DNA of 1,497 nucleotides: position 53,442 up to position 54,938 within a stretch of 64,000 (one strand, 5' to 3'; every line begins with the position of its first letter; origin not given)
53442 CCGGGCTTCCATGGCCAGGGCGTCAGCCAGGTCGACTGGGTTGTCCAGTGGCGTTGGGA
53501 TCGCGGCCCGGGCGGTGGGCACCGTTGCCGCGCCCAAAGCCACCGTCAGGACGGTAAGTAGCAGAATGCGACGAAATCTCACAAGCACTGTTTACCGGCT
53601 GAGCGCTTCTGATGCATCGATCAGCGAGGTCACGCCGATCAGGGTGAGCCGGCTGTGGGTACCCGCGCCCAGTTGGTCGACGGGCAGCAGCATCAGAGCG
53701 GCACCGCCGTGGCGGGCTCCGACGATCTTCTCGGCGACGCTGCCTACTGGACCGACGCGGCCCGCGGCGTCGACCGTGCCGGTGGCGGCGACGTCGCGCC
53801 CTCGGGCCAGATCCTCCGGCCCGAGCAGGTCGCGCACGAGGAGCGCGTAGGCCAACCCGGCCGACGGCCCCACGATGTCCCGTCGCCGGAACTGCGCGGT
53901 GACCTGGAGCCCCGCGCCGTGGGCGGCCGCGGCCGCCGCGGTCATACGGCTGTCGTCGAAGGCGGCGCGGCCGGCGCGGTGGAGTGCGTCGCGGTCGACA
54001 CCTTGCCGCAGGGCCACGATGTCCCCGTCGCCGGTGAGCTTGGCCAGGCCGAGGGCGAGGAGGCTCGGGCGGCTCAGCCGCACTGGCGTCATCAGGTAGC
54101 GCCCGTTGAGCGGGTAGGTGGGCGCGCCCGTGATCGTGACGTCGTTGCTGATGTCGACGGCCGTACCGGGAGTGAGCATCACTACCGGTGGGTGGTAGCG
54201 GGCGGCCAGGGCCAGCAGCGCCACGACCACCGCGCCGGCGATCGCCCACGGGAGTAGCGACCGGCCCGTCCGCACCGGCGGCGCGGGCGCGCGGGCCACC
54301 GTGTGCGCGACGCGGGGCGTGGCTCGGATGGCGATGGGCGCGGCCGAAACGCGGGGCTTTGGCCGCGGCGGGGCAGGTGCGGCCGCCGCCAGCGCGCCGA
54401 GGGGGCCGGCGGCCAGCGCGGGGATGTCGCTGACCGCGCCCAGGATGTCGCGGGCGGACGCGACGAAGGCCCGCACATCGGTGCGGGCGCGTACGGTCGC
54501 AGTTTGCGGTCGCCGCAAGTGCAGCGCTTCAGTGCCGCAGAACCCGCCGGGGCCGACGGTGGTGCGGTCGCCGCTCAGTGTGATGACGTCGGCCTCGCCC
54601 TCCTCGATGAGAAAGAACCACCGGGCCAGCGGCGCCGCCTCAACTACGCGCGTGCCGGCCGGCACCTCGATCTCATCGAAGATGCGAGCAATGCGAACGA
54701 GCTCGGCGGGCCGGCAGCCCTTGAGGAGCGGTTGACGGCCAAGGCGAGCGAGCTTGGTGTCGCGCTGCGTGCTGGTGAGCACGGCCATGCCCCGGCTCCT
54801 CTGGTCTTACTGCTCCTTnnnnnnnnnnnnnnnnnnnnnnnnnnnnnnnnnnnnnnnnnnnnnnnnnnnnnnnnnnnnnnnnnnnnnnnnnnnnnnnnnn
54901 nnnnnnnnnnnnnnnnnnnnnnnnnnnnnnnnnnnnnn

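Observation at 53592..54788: Cyclic-nucleotide-binding domain fused through one TM helix to a Lon-type (S16) protease domain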

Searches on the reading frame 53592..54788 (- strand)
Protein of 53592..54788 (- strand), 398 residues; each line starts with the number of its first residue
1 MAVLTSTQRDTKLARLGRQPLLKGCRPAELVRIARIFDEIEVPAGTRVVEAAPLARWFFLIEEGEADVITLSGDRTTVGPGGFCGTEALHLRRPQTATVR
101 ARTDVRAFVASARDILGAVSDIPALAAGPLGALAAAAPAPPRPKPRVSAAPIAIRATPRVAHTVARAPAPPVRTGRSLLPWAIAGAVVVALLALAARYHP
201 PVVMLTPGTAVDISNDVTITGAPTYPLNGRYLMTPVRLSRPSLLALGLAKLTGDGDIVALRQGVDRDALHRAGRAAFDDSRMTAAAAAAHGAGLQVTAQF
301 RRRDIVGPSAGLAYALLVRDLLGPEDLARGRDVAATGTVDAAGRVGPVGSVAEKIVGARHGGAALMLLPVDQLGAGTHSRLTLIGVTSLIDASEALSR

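Call 3: search_protein_families(library=pfam, proteins=[window:53592-54788:-], max_evalue=1)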
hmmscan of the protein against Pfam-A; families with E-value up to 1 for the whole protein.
window:53592-54788:- (398 aa): 2 families
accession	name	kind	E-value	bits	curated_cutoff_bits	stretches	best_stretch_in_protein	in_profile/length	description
PF00027.35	cNMP_binding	-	2.2e-08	34.4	27.5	1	41-117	3-84/89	Cyclic nucleotide-binding domain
PF05362.19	Lon_C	-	1.9e-06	28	21.1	1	307-371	109-171/205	Lon protease (S16) C-terminal proteolytic domain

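Call 4: search_protein_families(library=ncbifam, proteins=[window:53592-54788:-], max_evalue=1)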
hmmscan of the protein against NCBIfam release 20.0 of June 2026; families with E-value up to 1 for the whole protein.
window:53592-54788:- (398 aa): 8 families
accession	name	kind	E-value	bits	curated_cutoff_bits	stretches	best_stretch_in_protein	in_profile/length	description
NF041438.1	SepM_fam_S16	equivalog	2.2e-17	63.1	200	1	297-372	218-293/340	SepM family pheromone-processing serine protease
TIGR02903.1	spore_lon_C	equivalog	7.2e-08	31.4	678.8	1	305-373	523-589/615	Lon family ATP-dependent protease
TIGR02902.1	spore_lonB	equivalog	1.6e-06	27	723.3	1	305-390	439-524/531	ATP-dependent protease LonB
NF058543.1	ActPatMycb56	equivalog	5.3e-06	25.5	460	1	22-125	4-110/317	acetyltransferase Pat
TIGR00763.1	lon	equivalog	0.00012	20.7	608.05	1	307-371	701-763/795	endopeptidase La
NF008053.0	PRK10787.1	equivalog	0.00026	19.2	891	1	307-371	677-739/784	endopeptidase La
TIGR00764.1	lon_rel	equivalog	0.002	16.8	516.6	1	304-371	497-562/608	ATP-dependent protease LonB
NF041163.2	encap_f2b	equivalog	0.02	14.1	400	1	14-127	71-191/450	family 2B encapsulin nanocompartment shell protein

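Call 5: find_homologous_proteins(query=window:53592-54788:-)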
Query window:53592-54788:- (398 aa): 13 proteins with E <= 0.001 among 8000 candidates.
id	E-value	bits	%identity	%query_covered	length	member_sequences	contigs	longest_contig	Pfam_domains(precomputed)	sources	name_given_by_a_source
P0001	1.0e-244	829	100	100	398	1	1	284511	PF05362.20,PF00027.36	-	-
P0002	2.6e-121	423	58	100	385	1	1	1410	PF05362.20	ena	-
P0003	1.9e-110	388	53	99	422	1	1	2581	PF00027.36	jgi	jgi:PDZ domain-containing secreted protein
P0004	1.2e-88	316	56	74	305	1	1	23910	-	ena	-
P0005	1.4e-69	253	44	89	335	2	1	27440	PF00027.36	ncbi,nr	ncbi:MAG TPA: cyclic nucleotide-binding domain-containing protein, partial [Acidimicrobiales bacteri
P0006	3.7e-54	202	52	57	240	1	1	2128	-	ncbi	-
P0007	6.5e-43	165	33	73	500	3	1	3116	PF05362.20,PF00027.36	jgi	jgi:PDZ domain-containing protein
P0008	1.1e-34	138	51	25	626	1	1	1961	PF17820.8,PF00595.30,PF13180.13,PF05362.20,PF02163.29,PF00571.34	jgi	jgi:PDZ domain-containing secreted protein/CBS domain-containing protein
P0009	7.2e-28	116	41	35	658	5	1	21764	PF13180.13,PF05362.20,PF02163.29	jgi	jgi:PDZ domain-containing secreted protein/Zn-dependent protease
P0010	7.9e-24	103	31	77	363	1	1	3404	PF00027.36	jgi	-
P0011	5.5e-8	50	43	24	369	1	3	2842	PF13180.13,PF05362.20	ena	-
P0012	5.9e-7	47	33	26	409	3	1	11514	PF13180.13,PF05362.20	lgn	-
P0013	8.0e-5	40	39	22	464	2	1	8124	PF02518.32,PF00027.36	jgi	jgi:signal transduction histidine kinase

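Call 6: search_solved_structures(query=window:53592-54788:-, max_evalue=1, show_alignments=3)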
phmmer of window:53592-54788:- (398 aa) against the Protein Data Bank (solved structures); distinct sequences matched with E-value up to 1: 121 (the best 60 are shown).
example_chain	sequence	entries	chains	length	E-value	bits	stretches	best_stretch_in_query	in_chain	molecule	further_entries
1ne4_A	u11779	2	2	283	2.2e-10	43.5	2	40-108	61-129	cAMP-dependent protein kinase type I-alpha regulatory chain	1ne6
5jr7_B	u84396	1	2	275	2.2e-10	43.5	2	40-108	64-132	cAMP-dependent protein kinase type I-alpha regulatory subunit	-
1rgs_A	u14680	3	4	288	2.3e-10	43.4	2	40-108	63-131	CAMP DEPENDENT PROTEIN KINASE | cAMP-dependent protein kinase type I-alpha regulatory chain | cAMP-dependent protein kinase type I-alpha regulatory subunit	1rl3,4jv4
2qcs_B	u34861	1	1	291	2.3e-10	43.4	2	40-108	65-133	cAMP-dependent protein kinase type I-alpha regulatory subunit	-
4x6r_B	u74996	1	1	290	2.3e-10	43.4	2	40-108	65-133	cAMP-dependent protein kinase type I-alpha regulatory subunit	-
4mx3_A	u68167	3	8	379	5.9e-10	42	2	40-108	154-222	cAMP-dependent protein kinase type I-alpha regulatory subunit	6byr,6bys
6no7_B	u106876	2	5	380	5.9e-10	42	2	40-108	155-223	cAMP-dependent protein kinase type I-alpha regulatory subunit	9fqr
9edd_B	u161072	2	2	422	7.9e-10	41.6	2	40-108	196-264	cAMP-dependent protein kinase type I-alpha regulatory subunit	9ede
9edc_B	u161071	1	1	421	8e-10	41.6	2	40-108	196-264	cAMP-dependent protein kinase type I-alpha regulatory subunit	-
7lz4_A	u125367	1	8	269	1.2e-09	41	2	40-108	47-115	cAMP-dependent protein kinase type I-alpha regulatory subunit, N-terminally processed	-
4din_B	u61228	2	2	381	1.2e-08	37.7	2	43-108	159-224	cAMP-dependent protein kinase type I-beta regulatory subunit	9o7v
3clp_A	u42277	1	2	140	2.6e-07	33.3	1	18-125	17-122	Mll3241 protein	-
4muv_A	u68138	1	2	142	2.7e-07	33.3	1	18-125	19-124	Cyclic nucleotide-gated potassium channel mll3241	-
1u12_A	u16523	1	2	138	3.4e-07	32.9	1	18-126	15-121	cyclic nucleotide binding domain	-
1vp6_A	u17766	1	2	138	3.7e-07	32.8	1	18-125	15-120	Cyclic-nucleotide binding domain of mesorhizobium loti CNG potassium channel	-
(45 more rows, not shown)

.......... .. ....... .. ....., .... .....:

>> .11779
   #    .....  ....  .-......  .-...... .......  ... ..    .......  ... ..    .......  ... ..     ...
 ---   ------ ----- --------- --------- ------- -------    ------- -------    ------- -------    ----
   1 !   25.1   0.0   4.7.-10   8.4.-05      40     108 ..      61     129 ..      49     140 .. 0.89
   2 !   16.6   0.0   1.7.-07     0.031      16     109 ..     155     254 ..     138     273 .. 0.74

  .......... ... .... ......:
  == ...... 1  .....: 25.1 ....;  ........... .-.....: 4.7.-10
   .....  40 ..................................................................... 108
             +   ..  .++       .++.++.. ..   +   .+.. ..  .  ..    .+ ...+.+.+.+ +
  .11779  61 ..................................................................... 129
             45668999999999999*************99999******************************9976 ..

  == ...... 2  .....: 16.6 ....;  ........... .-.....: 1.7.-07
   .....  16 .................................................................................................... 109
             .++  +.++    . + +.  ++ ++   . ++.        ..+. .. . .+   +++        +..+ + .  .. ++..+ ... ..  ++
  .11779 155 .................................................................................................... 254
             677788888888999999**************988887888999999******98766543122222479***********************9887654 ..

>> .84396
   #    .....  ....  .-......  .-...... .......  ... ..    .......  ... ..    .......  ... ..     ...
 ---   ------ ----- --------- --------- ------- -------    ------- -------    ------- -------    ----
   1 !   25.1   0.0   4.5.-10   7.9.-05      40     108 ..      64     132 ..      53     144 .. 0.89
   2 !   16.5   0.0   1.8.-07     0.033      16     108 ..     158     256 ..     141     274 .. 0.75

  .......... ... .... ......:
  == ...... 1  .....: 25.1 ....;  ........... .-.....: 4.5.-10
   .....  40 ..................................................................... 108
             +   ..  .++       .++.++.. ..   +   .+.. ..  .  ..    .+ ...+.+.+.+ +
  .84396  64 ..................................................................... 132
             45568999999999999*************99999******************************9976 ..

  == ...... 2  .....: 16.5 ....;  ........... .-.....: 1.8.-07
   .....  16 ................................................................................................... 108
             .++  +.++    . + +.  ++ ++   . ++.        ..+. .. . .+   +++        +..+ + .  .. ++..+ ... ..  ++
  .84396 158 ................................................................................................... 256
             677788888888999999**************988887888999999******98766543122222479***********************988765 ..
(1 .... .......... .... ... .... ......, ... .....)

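Call 10: find_related_loci(query=A1, collection=genome_contigs, flank=8000)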
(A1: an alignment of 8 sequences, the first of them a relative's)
Query A1 (398 aa) in genome_contigs; peptide patterns used: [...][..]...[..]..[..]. (x = any residue, [..] = any of these).
41 stretches matched a pattern; 33 encode a relative of the query (tblastn E <= 1e-3); 33 distinct loci.
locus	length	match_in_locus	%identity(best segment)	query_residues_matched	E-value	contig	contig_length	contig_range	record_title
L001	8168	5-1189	49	12-396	6e-94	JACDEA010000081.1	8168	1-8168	MAG: Actinomycetota bacterium isolate MGR_bin348 SD2901_NODE_2528_length_8168_cov_0.984579, whole genome shotgun sequenc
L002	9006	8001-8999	44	1-354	4e-68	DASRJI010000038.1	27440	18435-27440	MAG TPA_asm: Acidimicrobiales bacterium isolate SMAG_U10132 k141_2313484, whole genome shotgun sequence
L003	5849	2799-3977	35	12-398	4e-44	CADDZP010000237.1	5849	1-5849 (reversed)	Actinobacteria bacterium isolate 24 genome assembly, contig: NODE_10902_length_5849_cov_6.693464, whole genome shotgun s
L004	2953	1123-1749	38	198-397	5e-33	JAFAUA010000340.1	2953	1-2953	MAG: Acidimicrobiia bacterium isolate CP_BM_ER_R9_26 BM_ER_R9_k147_1730776, whole genome shotgun sequence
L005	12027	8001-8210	56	304-373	9e-16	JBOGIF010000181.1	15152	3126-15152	MAG: Acidimicrobiales bacterium isolate H1-B1_metabat2.bin.96 k127_780791, whole genome shotgun sequence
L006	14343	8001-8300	43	293-389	7e-15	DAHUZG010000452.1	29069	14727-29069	MAG TPA_asm: Acidimicrobiaceae bacterium isolate clean1681 k141_666970, whole genome shotgun sequence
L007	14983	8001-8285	44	305-396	2e-14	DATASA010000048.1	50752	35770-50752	MAG TPA_asm: Acidimicrobiales bacterium isolate SMAG_U5508 k141_26961, whole genome shotgun sequence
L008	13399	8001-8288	47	305-397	3e-14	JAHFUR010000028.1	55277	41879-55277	MAG: Acidimicrobiia bacterium isolate nzgw84 NODE_460_length_55278_cov_12.309480, whole genome shotgun sequence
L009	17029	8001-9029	45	158-396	4e-14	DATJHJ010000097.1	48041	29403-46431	MAG TPA_asm: Acidimicrobiales bacterium isolate SMAG_U15509 k141_2819482, whole genome shotgun sequence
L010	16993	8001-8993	46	168-397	7e-14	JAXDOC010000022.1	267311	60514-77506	MAG: Actinomycetota bacterium isolate BP_68 scaffold_1439812, whole genome shotgun sequence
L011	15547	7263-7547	47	305-396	1e-13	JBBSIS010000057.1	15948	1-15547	MAG: Acidimicrobiales bacterium isolate LS3_sbin.47 LS3_sbin.47_K_452472_L_15948_cov_29.9652, whole genome shotgun seque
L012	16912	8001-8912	54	168-373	2e-13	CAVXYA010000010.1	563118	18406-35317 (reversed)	MAG: uncultured Acidimicrobiia bacterium isolate MFD04935.bin.1.119 genome assembly, contig: contig_7009, whole genome s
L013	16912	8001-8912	54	168-373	2e-13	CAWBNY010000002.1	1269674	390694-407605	MAG: uncultured Acidimicrobiia bacterium isolate MFD01275.bin.1.25 genome assembly, contig: contig_2809, whole genome sh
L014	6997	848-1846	44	168-396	3e-13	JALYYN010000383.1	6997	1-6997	MAG: Actinomycetota bacterium isolate KAP bin40 SD1490-92_k127_42200, whole genome shotgun sequence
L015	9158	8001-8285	45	305-396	6e-13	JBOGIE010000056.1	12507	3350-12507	MAG: Acidimicrobiales bacterium isolate SD8030_maxbin2.bin.3_sub NODE_1117_length_12507_cov_10.899435, whole genome shot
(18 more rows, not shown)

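Call 20: search_protein_representatives(alignment_id=A1)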
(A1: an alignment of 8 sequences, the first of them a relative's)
Query: 8 sequences, 401 profile positions. Proteins with E-value up to 0.001 (for the whole library): 43759; up to 1e-10: 10353; up to 1e-30: 341. The best 150 are listed.
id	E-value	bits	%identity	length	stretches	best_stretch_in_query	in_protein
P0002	8.2e-172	588.3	-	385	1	1-400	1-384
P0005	9.3e-137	472.9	-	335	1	1-359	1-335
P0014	1.0e-135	469.5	-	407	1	4-401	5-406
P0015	4.6e-135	467.3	-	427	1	6-399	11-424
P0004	1.3e-129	449.4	-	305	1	104-401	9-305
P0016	1.9e-117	409.3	-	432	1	9-400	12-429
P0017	1.8e-115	402.8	-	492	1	7-400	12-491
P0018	3.8e-112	391.8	-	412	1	7-400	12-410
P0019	2.9e-108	379.1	-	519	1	16-400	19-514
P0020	8.2e-105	367.7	-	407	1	28-400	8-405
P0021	3.4e-103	362.4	-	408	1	6-399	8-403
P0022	7.1e-101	354.7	-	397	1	6-400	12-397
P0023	9.7e-100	351.0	-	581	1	7-401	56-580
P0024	8.5e-98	344.6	-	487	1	1-400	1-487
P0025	2.2e-96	339.9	-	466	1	7-399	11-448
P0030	8.4e-94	331.4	-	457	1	19-399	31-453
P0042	9.6e-87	308.2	-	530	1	16-401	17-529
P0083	8.8e-67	242.5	-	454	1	10-397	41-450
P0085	3.5e-64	233.9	-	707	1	81-400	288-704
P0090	2.7e-62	227.7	-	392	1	161-399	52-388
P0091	4.5e-62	226.9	-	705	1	131-400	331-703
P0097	1.6e-60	221.9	-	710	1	170-400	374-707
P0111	3.5e-57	210.8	-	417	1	163-400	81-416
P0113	1.8e-56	208.5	-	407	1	178-400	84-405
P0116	4.0e-56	207.4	-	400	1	161-397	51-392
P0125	2.8e-54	201.3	-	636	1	144-400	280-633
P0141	1.5e-47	179.2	-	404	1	35-400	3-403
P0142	1.6e-47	179.0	-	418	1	21-400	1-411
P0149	9.2e-45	170.0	-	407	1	169-400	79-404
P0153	2.8e-44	168.4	-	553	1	167-400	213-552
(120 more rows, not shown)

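Call 22: search_protein_families(library=pfam, alignment_id=A2, max_evalue=0.001)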
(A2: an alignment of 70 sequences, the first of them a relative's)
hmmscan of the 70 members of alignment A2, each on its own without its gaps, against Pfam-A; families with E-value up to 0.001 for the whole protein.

A. member 1, P0001 (398 aa): 2 families
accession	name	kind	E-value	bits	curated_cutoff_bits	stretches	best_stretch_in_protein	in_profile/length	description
PF00027.35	cNMP_binding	-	2.2e-08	34.4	27.5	1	41-117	3-84/89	Cyclic nucleotide-binding domain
PF05362.19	Lon_C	-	1.9e-06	28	21.1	1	307-371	109-171/205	Lon protease (S16) C-terminal proteolytic domain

B. families by the number of members that match (of 70 scanned): 8 families
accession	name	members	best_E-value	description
PF00027.35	cNMP_binding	67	1.3e-16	Cyclic nucleotide-binding domain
PF05362.19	Lon_C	43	8.5e-12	Lon protease (S16) C-terminal proteolytic domain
PF13180.12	PDZ_2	14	7.2e-11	PDZ domain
PF17820.7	PDZ_6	10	3.2e-08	PDZ domain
PF00595.29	PDZ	7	1.3e-06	PDZ domain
PF01768.21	Birna_VP4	2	0.00011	Birnavirus VP4 protein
PF14685.13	PDZ_Tricorn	1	3.7e-05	Tricorn protease PDZ domain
PF18081.7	FANC_SAP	1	5.4e-05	Fanconi anemia-associated nuclease SAP domain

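Call 35: search_protein_families(library=pfam, proteins=[L001:1314-2969:-], max_evalue=0.01)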
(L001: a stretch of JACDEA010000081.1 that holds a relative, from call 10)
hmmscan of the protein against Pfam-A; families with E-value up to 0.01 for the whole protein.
L001:1314-2969:- (551 aa): 3 families
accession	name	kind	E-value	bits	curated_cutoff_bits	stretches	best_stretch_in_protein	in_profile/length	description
PF00149.33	Metallophos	-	6.9e-08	33.6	21.5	1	223-388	29-190/191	Calcineurin-like phosphoesterase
PF16656.11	Pur_ac_phosph_N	-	2.2e-07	31.8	30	1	46-129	4-83/93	Purple acid Phosphatase, N-terminal domain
PF10518.14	TAT_signal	-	0.00041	20.6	22.7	1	7-26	2-21/21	TAT (twin-arginine translocation) pathway signal sequence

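Call 36: predict_structure(alignment_id=A2)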
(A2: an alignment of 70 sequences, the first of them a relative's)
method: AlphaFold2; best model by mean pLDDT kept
length: 398 residues; sequences in the alignment: 70
mean_pLDDT: 90.8   pTM: 0.63
mean pLDDT of the five models: 90.8, 90.3, 89.7, 89.6, 89.4
residues with pLDDT >= 90: 333; 70-90: 20; 50-70: 25; < 50: 20
segments of 3 or more residues with pLDDT < 50: 1-7, 159-166
pLDDT, mean of each block of 10 residues (from residue 1): 49 96 96 96 97 94 98 97 96 93 98 95 96 85 63 50 48 67 97 97 97 98 98 97 96 92 92 97 98 98 97 99 97 98 97 97 98 83 98 97
secondary structure, 60 per line:
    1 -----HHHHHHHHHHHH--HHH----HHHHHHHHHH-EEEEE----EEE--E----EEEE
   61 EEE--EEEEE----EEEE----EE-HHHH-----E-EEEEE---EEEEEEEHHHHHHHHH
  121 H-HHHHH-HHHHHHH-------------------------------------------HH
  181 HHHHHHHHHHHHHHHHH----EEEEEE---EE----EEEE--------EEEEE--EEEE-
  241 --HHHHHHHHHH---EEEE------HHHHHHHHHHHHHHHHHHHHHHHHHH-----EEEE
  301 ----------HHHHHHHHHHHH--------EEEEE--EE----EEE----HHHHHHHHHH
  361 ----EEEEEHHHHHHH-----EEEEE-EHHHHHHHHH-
elements in order: H6-17 H27-36 E38-42 E47-49 E57-63 E66-70 E75-78 H86-89 E97-101 E105-111 H112-121 H123-127 H129-135 H179-197 E202-207 E217-220 E229-233 E236-239 H243-252 E256-259 H266-291 E297-300 H311-322 E331-335 E344-346 H351-360 E365-369 H370-376 E382-386 H389-397

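Call 39: fold_search(model_id=the predicted structure, library=pdb)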
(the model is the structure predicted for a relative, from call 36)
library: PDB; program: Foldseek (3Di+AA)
matches with E <= 10: 1747; with E <= 0.001: 778
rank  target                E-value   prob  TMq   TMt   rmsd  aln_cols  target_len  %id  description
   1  4muv_B                3.1e-10  1.00  0.28  0.75   2.0       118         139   29  M. loti cyclic-nucleotide binding domain mutant displaying inverted ligand selectivity, cyclic-GMP bound (released 2014-06-25)
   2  3co2_B                5.2e-10  1.00  0.25  0.68   3.6       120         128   29  Mlotik1 ion channel cyclic-nucleotide binding domain mutant (released 2008-08-05)
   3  3co2_D                7.3e-10  1.00  0.25  0.67   3.6       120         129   29  Mlotik1 ion channel cyclic-nucleotide binding domain mutant (released 2008-08-05)
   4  5k8s_A                7.8e-10  1.00  0.28  0.72   2.1       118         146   19  cAMP bound PfPKA-R (297-441) (released 2016-10-12)
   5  1u12_A                9.3e-10  1.00  0.27  0.71   2.9       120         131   29  M. loti cyclic nucleotide binding domain mutant (released 2004-11-30)
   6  9j35_A                9.3e-10  1.00  0.25  0.20   3.3       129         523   26  Cryo-EM structure of Arabidopsis CNGC5 in nanodisc (released 2025-02-19)
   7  5kjy                  9.8e-10  1.00  0.27  0.71   2.4       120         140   23  Co-crystal structure of PKA RI alpha CNB-B mutant (G316R/A336T) with cAMP (released 2017-06-28)
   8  7t4t_A                1.0e-09  1.00  0.27  0.24   5.8       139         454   22  Crystal Structure of cGMP-dependent Protein Kinase (released 2023-06-14)
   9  9bc6_A                1.2e-09  1.00  0.26  0.22   3.1       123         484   20  HCN1 M305L with propofol (released 2024-07-31)
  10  4qx5                  1.4e-09  1.00  0.27  0.79   2.9       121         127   20  Neutron diffraction reveals hydrogen bonds critical for cGMP-selective activation: Insights for PKG agonist design (released 2014-11-12)
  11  7rhl_D                1.5e-09  1.00  0.26  0.22   3.9       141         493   16  Cryo-EM structure of human rod Apo CNGA1/B1 channel with CLZ coiled coil (released 2021-11-03)
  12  3clp_A                1.7e-09  1.00  0.28  0.80   2.0       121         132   29  M. loti cyclic-nucleotide binding domain mutant 2 (released 2008-08-05)
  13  7rh9_D                1.9e-09  1.00  0.26  0.23   3.6       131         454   16  Cryo-EM structure of human rod CNGA1/B1 channel in apo state (released 2021-11-03)
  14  6gyn_A                2.1e-09  1.00  0.27  0.22   3.0       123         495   18  Structure of human HCN4 hyperpolarization-activated cyclic nucleotide-gated ion channel (released 2019-05-08)
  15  3clp_C                2.2e-09  1.00  0.28  0.80   2.0       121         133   29  M. loti cyclic-nucleotide binding domain mutant 2 (released 2008-08-05)
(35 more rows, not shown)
